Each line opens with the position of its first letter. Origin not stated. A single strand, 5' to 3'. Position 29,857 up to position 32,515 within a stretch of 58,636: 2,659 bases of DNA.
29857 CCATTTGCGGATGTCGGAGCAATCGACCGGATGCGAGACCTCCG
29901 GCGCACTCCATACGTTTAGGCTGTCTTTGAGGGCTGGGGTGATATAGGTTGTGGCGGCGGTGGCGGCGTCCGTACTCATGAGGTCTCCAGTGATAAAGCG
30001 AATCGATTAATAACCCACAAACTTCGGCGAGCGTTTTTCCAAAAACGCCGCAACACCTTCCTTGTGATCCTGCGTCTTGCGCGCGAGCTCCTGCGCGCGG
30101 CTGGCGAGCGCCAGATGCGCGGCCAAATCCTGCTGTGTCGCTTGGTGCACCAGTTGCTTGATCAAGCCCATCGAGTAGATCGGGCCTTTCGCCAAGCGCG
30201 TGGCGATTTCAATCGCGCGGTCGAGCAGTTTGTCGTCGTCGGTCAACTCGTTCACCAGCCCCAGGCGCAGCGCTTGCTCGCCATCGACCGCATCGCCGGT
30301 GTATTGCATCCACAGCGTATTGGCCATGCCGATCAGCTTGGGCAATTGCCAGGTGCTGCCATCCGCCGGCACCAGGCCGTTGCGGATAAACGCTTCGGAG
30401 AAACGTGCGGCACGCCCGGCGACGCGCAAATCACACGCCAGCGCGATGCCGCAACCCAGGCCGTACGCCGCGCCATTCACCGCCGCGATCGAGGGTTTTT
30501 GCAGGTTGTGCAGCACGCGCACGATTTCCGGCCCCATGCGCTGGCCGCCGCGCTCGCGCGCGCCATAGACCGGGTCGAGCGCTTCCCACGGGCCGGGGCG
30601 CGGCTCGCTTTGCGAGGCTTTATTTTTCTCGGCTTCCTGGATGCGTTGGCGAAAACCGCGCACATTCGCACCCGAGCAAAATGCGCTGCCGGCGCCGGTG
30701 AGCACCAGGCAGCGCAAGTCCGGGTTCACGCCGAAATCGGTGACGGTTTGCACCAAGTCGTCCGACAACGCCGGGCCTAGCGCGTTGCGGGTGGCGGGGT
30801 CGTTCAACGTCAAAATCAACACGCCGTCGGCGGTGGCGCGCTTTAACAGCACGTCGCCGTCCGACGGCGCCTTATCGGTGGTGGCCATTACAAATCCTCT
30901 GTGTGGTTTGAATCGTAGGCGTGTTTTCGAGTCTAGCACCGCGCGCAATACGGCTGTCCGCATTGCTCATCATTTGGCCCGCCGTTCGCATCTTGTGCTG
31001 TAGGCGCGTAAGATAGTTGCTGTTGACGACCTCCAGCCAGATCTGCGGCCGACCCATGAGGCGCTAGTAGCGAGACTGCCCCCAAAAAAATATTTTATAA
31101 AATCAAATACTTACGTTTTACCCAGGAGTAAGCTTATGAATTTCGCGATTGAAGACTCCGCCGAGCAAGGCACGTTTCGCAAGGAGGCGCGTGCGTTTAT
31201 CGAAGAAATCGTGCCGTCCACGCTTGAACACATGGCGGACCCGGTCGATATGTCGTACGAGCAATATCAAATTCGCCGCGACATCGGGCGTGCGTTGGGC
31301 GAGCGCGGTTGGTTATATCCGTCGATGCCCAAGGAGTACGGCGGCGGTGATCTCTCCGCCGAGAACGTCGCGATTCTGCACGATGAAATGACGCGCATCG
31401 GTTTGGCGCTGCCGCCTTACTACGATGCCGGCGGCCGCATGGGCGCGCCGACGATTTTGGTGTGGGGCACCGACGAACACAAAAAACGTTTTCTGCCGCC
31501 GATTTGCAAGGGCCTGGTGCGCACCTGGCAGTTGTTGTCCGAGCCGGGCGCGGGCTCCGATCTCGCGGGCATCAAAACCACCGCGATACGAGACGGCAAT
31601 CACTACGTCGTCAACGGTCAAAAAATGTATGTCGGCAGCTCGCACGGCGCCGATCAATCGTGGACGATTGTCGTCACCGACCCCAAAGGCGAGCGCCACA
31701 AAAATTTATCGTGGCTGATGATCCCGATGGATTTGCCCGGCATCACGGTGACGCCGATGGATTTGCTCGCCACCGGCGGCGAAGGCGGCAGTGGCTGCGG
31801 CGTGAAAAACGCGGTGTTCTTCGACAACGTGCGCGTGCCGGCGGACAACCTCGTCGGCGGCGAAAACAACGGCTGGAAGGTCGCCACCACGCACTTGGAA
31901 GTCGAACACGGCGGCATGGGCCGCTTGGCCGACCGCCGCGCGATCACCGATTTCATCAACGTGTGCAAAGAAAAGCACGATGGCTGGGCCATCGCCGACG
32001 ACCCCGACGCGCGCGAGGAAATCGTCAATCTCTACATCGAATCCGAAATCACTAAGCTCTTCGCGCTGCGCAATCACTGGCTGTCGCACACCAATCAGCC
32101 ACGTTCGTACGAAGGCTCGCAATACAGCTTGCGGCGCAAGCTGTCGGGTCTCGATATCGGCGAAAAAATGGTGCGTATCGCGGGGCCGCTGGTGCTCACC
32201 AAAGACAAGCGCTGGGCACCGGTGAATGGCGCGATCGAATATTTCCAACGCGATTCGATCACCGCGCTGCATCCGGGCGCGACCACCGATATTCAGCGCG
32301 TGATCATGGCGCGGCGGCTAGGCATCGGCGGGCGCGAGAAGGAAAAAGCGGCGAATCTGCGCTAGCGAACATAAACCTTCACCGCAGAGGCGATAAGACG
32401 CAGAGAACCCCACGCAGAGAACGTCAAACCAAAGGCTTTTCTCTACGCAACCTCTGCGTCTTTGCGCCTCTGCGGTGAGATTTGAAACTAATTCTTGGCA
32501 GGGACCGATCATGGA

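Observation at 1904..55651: Recurrent ~33-bp AT-rich element (at least 12 copies in 58 kb) with an IHF-like core, placed at gene boundaries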

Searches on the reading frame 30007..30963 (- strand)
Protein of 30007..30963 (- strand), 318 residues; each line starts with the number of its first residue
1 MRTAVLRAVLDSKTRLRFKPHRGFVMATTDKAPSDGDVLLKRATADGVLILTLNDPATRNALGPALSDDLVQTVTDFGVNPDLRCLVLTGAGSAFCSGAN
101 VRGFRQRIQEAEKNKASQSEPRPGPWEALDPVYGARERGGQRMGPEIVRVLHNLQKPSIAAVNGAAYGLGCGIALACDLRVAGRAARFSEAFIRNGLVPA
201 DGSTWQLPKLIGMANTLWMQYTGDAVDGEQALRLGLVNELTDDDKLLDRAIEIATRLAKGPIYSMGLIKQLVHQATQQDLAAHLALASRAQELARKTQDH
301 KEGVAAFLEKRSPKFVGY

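Call 57: search_protein_families(library=pfam, proteins=[window:30007-30963:-], max_evalue=0.00001)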
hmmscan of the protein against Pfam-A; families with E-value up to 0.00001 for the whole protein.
window:30007-30963:- (318 aa): 2 families
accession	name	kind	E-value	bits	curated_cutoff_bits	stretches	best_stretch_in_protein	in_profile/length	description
PF00378.25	ECH_1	-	1.9e-50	172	27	2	149-315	82-248/251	Enoyl-CoA hydratase/isomerase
PF16113.10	ECH_2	-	9.2e-25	88.3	27.2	1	50-246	3-177/335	Enoyl-CoA hydratase/isomerase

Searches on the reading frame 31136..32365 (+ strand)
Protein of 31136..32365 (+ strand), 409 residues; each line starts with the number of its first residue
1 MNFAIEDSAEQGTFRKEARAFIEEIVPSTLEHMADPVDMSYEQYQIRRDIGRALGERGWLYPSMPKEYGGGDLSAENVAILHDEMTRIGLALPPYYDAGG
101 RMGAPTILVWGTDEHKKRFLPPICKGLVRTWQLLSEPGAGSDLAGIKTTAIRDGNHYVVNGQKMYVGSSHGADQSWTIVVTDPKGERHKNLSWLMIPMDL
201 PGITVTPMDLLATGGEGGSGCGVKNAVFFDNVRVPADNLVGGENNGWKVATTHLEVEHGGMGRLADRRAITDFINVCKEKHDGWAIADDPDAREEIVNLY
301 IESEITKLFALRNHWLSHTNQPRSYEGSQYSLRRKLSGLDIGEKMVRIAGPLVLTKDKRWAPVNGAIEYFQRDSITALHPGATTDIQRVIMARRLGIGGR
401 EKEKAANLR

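Call 29: find_encoding_contigs(protein=window:31136-32365:+, flank=10000, max_places=6)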
Protein window:31136-32365:+ (409 aa): 2 contigs read that carry it; 2 places shown.
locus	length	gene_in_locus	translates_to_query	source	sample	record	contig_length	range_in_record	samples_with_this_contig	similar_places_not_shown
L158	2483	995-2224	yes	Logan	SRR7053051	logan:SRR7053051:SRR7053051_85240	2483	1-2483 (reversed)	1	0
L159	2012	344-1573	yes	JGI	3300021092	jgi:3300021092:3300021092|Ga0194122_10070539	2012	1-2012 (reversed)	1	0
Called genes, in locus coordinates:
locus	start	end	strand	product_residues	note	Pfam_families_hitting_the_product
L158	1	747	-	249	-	?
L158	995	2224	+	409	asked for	PF02771:Acyl-CoA_dh_N, PF02770:Acyl-CoA_dh_M, PF00441:Acyl-CoA_dh_1 (weak)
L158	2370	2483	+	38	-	?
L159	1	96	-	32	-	?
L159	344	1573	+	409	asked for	PF02771:Acyl-CoA_dh_N, PF02770:Acyl-CoA_dh_M, PF00441:Acyl-CoA_dh_1 (weak)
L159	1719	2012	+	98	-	?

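Call 45: find_homologous_proteins(query=window:31136-32365:+, max_evalue=1e-120)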
Query window:31136-32365:+ (409 aa): 765 proteins with E <= 1e-120 among 8000 candidates; the best 120 are listed.
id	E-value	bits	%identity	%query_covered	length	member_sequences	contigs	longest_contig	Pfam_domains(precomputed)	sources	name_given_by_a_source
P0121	1.9e-259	878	91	100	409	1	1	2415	PF02770.25,PF00441.30,PF02771.22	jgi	jgi:alkylation response protein AidB-like acyl-CoA dehydrogenase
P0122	8.2e-256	867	91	100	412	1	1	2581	PF02770.25,PF00441.30,PF02771.22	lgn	-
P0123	5.0e-251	851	89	100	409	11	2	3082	PF02770.25,PF00441.30,PF02771.22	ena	-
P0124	3.3e-250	848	88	100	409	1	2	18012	PF02770.25,PF00441.30,PF02771.22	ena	-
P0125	6.5e-250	847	88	100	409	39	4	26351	PF02770.25,PF00441.30,PF02771.22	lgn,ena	-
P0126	1.2e-249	846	88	100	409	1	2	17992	PF02770.25,PF00441.30,PF02771.22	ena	-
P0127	1.4e-248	843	87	100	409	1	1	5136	PF02770.25,PF00441.30,PF02771.22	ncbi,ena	-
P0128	1.6e-248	842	87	100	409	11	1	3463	PF02770.25,PF00441.30,PF02771.22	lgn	-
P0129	2.9e-248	842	87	100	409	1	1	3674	PF02770.25,PF00441.30,PF02771.22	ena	-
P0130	1.3e-247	840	86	100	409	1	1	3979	PF02770.25,PF00441.30,PF02771.22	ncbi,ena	-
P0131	1.3e-247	840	86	100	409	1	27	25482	PF02770.25,PF00441.30,PF02771.22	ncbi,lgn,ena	-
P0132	3.1e-247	838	87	100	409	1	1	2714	PF02770.25,PF00441.30,PF02771.22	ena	-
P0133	6.5e-247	837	87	100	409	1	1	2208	PF02770.25,PF00441.30,PF02771.22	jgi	jgi:alkylation response protein AidB-like acyl-CoA dehydrogenase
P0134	1.5e-243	826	85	100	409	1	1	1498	PF02770.25,PF00441.30,PF02771.22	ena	-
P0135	7.7e-241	817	86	100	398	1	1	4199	PF02770.25,PF00441.30,PF02771.22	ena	-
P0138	3.6e-239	812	84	100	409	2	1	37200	PF02770.25,PF00441.30,PF02771.22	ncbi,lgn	-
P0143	1.1e-235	800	84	100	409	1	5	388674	PF02770.25,PF00441.30,PF02771.22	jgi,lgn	jgi:alkylation response protein AidB-like acyl-CoA dehydrogenase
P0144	1.1e-234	797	83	100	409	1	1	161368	PF02770.25,PF00441.30,PF02771.22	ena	-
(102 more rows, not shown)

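Call 46: find_encoding_contigs(protein=P0125, flank=10000, max_places=1)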
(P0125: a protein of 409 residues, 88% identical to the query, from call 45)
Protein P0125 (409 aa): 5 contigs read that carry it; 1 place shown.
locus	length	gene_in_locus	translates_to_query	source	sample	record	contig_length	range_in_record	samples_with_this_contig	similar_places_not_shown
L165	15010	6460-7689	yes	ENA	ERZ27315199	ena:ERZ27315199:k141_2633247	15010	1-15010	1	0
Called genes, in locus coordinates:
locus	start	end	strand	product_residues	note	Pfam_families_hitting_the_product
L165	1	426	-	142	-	?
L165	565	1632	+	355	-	PF01408:GFO_IDH_MocA, PF22725:GFO_IDH_MocA_C3, PF02894:GFO_IDH_MocA_C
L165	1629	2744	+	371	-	PF01408:GFO_IDH_MocA, PF02894:GFO_IDH_MocA_C, PF22725:GFO_IDH_MocA_C3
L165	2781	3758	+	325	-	PF03401:TctC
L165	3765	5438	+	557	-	PF02129:Peptidase_S15, PF08530:PepX_C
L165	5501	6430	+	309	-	PF03401:TctC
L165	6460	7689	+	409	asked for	PF02771:Acyl-CoA_dh_N, PF02770:Acyl-CoA_dh_M, PF00441:Acyl-CoA_dh_1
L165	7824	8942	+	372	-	PF02771:Acyl-CoA_dh_N, PF02770:Acyl-CoA_dh_M, PF00441:Acyl-CoA_dh_1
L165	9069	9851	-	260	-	PF00378:ECH_1, PF16113:ECH_2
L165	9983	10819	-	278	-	PF01522:Polysacc_deac_1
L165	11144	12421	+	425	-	PF01321:Creatinase_N (weak), PF00557:Peptidase_M24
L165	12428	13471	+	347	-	PF08240:ADH_N, PF00107:ADH_zinc_N, PF13602:ADH_zinc_N_2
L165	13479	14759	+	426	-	PF01326:PPDK_N, PF00391:PEP-utilizers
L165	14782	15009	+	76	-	?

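Call 47: find_encoding_contigs(protein=P0138, flank=10000, max_places=1)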
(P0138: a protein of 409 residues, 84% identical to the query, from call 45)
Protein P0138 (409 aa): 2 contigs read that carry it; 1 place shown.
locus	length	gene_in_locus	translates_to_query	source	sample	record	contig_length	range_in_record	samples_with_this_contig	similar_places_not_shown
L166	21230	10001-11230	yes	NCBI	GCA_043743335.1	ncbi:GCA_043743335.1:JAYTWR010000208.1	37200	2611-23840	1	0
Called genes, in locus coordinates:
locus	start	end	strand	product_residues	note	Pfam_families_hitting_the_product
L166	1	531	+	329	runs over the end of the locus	PF03401:TctC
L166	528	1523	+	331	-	PF03401:TctC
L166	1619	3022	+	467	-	PF01565:FAD_binding_4, PF02913:FAD-oxidase_C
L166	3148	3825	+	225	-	PF21842:DUF6901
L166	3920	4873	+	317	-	PF03401:TctC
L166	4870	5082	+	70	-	-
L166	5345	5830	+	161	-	PF00111:Fer2 (weak), PF01799:Fer2_2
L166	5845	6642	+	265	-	PF00941:FAD_binding_5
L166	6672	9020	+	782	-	PF01315:Ald_Xan_dh_C, PF02738:MoCoBD_1, PF20256:MoCoBD_2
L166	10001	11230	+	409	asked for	PF02771:Acyl-CoA_dh_N, PF02770:Acyl-CoA_dh_M, PF00441:Acyl-CoA_dh_1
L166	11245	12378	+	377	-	PF02771:Acyl-CoA_dh_N, PF02770:Acyl-CoA_dh_M, PF00441:Acyl-CoA_dh_1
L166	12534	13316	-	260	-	PF00378:ECH_1, PF16113:ECH_2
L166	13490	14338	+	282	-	PF00551:Formyl_trans_N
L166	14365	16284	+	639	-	PF13522:GATase_6, PF13537:GATase_7, PF00733:Asn_synthase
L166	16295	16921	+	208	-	PF02441:Flavoprotein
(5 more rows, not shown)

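Call 48: find_encoding_contigs(protein=P0143, flank=10000, max_places=1)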
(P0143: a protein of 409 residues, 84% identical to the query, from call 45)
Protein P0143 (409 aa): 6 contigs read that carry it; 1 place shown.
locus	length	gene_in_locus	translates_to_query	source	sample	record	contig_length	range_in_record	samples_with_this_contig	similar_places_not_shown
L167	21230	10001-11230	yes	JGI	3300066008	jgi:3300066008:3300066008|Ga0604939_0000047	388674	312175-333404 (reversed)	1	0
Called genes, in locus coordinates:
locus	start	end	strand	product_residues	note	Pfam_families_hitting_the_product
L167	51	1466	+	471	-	PF02515:CoA_transf_3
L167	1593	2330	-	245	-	PF00561:Abhydrolase_1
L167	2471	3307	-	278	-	PF04909:Amidohydro_2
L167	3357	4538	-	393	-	PF22691:Thiolase_C_1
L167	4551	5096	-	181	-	-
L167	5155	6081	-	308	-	PF08240:ADH_N, PF00107:ADH_zinc_N, PF13602:ADH_zinc_N_2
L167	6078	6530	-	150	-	PF12172:zf-ChsH2, PF01796:OB_ChsH2_C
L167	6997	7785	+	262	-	PF00378:ECH_1, PF16113:ECH_2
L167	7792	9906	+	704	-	PF02629:CoA_binding, PF13380:CoA_binding_2, PF13607:Succ_CoA_lig, PF19045:Ligase_CoA_2, PF13549:ATP-grasp_5, PF08442:ATP-grasp_2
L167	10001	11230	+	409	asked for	PF02771:Acyl-CoA_dh_N, PF02770:Acyl-CoA_dh_M, PF00441:Acyl-CoA_dh_1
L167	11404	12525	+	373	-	PF02771:Acyl-CoA_dh_N, PF02770:Acyl-CoA_dh_M, PF00441:Acyl-CoA_dh_1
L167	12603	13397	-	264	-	PF00378:ECH_1, PF16113:ECH_2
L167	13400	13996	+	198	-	PF00255:GSHPx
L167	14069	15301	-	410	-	PF04909:Amidohydro_2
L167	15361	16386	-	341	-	PF04909:Amidohydro_2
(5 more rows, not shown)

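Call 49: find_encoding_contigs(protein=P0144, flank=10000, max_places=1)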
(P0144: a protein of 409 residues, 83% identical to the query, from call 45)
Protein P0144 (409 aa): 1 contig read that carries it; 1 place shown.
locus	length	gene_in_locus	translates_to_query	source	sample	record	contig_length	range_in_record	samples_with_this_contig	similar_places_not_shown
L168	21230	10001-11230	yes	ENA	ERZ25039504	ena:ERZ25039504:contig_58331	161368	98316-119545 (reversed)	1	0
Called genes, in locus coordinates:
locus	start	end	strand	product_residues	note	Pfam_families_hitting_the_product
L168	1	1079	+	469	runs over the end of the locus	PF02515:CoA_transf_3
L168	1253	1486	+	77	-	PF02604:PhdYeFM_antitox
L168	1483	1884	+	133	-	PF01850:PIN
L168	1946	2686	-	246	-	PF12697:Abhydrolase_6 (weak), PF00561:Abhydrolase_1, PF12146:Hydrolase_4 (weak)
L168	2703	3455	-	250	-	PF00561:Abhydrolase_1 (weak)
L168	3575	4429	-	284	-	PF04909:Amidohydro_2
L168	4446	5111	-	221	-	PF22691:Thiolase_C_1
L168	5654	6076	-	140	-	PF12172:zf-ChsH2, PF01796:OB_ChsH2_C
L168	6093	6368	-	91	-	-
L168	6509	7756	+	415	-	PF10282:Lactonase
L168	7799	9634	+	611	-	PF02629:CoA_binding, PF13380:CoA_binding_2, PF13607:Succ_CoA_lig, PF19045:Ligase_CoA_2 (weak)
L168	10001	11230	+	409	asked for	PF02771:Acyl-CoA_dh_N, PF02770:Acyl-CoA_dh_M, PF00441:Acyl-CoA_dh_1 (weak)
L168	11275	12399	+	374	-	PF02771:Acyl-CoA_dh_N, PF02770:Acyl-CoA_dh_M, PF00441:Acyl-CoA_dh_1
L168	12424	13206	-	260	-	PF00378:ECH_1, PF16113:ECH_2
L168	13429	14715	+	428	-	PF00012:HSP70, PF06723:MreB_Mbl (weak)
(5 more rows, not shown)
